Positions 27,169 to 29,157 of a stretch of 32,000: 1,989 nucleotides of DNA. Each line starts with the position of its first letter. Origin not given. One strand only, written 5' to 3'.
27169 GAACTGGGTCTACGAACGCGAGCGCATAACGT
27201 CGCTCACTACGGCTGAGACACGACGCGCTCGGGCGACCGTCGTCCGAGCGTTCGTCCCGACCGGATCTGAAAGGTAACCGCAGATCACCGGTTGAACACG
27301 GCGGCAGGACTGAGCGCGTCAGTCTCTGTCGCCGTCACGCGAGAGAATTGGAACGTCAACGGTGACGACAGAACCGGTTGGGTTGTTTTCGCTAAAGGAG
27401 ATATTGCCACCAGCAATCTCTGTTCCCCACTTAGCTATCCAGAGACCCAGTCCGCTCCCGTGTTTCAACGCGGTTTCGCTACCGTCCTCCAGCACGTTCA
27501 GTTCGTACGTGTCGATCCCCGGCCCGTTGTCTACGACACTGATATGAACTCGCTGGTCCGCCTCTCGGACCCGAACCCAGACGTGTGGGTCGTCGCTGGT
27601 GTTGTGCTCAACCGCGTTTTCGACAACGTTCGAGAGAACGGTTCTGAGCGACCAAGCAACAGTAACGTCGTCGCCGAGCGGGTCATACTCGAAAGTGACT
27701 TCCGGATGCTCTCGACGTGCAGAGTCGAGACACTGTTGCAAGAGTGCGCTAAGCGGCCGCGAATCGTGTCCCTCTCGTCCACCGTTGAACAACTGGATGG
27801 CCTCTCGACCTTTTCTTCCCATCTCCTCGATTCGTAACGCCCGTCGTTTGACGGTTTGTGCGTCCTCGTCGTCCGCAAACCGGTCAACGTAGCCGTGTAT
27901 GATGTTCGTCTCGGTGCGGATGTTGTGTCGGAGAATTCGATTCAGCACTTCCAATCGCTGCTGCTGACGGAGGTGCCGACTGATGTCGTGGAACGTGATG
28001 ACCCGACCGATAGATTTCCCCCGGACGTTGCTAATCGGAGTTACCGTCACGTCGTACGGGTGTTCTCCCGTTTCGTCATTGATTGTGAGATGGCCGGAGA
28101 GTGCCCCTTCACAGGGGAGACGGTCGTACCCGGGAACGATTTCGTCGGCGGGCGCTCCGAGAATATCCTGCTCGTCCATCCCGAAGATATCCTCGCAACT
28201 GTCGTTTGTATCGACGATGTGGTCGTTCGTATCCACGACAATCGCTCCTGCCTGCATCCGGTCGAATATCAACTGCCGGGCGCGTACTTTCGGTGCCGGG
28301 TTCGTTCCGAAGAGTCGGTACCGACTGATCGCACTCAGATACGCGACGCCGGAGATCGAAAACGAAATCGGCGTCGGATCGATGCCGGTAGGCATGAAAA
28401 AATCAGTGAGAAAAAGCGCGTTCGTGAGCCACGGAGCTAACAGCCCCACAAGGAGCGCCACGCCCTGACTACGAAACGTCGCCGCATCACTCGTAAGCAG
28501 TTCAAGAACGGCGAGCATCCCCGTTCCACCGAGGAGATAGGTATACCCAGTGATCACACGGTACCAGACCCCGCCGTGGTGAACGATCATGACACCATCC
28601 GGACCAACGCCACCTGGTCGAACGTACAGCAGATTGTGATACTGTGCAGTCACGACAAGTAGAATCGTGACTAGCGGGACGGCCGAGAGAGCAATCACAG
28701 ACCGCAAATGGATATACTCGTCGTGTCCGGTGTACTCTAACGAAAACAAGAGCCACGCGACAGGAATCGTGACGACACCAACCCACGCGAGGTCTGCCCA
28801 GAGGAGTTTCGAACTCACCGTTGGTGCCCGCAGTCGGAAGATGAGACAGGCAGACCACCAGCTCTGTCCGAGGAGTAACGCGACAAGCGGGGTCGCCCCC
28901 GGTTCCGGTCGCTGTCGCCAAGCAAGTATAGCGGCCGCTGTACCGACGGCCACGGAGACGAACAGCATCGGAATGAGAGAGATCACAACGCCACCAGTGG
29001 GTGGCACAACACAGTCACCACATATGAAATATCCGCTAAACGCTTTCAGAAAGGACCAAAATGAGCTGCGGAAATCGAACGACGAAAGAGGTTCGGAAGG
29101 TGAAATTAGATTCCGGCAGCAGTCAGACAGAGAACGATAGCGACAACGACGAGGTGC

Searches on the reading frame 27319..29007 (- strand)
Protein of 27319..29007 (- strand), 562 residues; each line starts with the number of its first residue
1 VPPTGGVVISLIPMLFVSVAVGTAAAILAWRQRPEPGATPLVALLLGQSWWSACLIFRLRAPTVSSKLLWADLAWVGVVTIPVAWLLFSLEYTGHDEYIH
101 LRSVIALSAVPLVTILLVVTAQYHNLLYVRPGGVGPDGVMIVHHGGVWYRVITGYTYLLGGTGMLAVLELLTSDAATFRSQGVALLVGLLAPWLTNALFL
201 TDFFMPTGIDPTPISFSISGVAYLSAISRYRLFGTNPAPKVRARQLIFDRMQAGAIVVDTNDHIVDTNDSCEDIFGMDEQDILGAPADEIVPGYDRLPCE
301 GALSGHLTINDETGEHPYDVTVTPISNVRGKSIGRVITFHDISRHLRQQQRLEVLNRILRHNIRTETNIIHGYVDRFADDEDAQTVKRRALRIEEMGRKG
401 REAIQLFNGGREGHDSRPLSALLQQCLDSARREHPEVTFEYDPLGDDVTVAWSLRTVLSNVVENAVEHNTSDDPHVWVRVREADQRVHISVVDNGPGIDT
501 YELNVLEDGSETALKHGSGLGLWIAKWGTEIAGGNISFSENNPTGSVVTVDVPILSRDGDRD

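Call 100: search_protein_families(library=pfam, proteins=[window:27319-29007:-], max_evalue=0.0001)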
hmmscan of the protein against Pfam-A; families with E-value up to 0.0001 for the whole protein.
window:27319-29007:- (562 aa): 6 families
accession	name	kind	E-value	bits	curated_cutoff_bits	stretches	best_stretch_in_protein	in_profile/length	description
PF16927.11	HisKA_7TM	-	1.5e-56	192.2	28.6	1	15-237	2-224/224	N-terminal 7TM region of histidine kinase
PF02518.31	HATPase_c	-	1e-17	65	26.4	1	453-554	5-109/111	Histidine kinase-, DNA gyrase B-, and HSP90-like ATPase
PF08448.16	PAS_4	-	1.1e-09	38.9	23.1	1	248-344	1-107/110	PAS fold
PF13426.13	PAS_9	-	7.4e-08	33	27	1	255-343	3-102/103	PAS domain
PF13581.12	HATPase_c_2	-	9.6e-06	26.1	27.4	1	451-525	29-105/127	Histidine kinase-like ATPase domain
PF00989.32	PAS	-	7.7e-05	23.1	22.6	0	244-323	3-80/113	PAS fold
